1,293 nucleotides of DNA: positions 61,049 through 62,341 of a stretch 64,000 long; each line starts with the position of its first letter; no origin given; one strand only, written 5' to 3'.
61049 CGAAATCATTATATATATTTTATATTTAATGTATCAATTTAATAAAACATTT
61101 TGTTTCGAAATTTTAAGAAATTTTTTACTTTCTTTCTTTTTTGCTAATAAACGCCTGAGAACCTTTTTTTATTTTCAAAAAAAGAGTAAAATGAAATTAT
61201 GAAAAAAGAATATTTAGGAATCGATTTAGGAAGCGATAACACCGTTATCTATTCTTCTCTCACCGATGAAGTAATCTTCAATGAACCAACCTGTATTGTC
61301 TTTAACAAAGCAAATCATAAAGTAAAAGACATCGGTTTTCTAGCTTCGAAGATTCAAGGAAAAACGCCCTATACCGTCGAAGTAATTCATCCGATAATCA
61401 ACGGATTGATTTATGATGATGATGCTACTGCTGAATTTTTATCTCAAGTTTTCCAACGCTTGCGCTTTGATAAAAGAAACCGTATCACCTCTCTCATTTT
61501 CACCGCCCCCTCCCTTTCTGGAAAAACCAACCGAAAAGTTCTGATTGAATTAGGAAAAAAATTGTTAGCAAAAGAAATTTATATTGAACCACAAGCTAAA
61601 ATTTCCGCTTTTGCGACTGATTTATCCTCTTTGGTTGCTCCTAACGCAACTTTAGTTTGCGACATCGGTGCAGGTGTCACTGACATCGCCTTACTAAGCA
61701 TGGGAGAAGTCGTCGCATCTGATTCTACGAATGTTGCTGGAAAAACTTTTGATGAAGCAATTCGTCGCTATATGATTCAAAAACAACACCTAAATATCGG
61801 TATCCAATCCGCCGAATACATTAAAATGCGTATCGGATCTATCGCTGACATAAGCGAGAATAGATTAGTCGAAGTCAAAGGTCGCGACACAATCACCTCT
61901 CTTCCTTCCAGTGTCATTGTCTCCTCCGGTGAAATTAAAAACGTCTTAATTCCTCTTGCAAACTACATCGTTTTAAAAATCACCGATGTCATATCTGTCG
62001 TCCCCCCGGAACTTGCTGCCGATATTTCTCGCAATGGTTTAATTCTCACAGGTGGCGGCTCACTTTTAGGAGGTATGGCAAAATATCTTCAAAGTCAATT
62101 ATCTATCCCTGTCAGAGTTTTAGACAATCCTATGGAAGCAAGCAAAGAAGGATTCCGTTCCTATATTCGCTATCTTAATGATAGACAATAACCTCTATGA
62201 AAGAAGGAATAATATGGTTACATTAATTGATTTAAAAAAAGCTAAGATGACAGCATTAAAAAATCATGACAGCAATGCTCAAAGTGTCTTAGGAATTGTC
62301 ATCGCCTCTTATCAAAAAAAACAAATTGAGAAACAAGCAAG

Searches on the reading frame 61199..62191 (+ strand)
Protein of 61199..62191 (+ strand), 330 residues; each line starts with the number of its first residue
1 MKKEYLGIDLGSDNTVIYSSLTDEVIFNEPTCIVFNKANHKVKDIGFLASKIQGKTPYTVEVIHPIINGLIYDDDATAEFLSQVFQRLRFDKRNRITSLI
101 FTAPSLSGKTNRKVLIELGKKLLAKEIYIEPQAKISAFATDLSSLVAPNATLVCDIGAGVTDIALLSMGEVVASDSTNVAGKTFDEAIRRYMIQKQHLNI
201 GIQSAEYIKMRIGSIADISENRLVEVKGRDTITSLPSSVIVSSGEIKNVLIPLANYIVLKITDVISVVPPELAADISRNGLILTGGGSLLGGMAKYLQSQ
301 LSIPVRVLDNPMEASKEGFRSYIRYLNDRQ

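Call 80: find_encoding_contigs(protein=window:61199-62191:+, flank=10000, max_places=2)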
Protein window:61199-62191:+ (330 aa): 22 contigs read that carry it; 2 places shown.
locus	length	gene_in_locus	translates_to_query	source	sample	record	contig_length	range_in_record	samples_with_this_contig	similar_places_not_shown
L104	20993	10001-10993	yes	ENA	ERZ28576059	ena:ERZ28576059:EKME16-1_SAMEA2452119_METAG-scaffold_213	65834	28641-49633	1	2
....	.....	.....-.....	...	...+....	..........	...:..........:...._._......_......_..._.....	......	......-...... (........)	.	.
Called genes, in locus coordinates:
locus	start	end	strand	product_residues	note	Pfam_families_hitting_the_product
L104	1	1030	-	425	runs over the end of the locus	PF01189:Methyltr_RsmB-F, PF13636:Methyltranf_PUA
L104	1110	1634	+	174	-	-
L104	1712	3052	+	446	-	PF02885:Glycos_trans_3N, PF00591:Glycos_transf_3, PF07831:PYNP_C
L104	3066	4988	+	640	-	PF00005:ABC_tran, PF02463:SMC_N (faint), PF03193:RsgA_GTPase (faint), PF13555:AAA_29 (faint), PF13304:AAA_21 (faint), PF13401:AAA_22 (faint), PF12848:ABC_tran_Xtn, PF00005:ABC_tran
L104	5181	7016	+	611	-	PF00009:GTP_EFTU, PF01926:MMR_HSR1 (weak), PF03144:GTP_EFTU_D2, PF22042:EF-G_D2 (weak), PF00679:EFG_C, PF21018:BipA_C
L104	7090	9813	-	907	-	PF00005:ABC_tran, PF13304:AAA_21 (faint), PF02687:FtsX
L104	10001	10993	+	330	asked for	PF00022:Actin, PF06723:MreB_Mbl, PF14450:FtsA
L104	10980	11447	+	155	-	PF09424:YqeY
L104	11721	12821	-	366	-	PF00589:Phage_integrase, PF11917:DUF3435 (faint)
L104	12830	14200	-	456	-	PF02486:Rep_trans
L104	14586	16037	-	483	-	-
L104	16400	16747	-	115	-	-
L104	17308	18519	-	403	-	-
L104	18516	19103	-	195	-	-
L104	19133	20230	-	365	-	PF19077:Big_13 (faint)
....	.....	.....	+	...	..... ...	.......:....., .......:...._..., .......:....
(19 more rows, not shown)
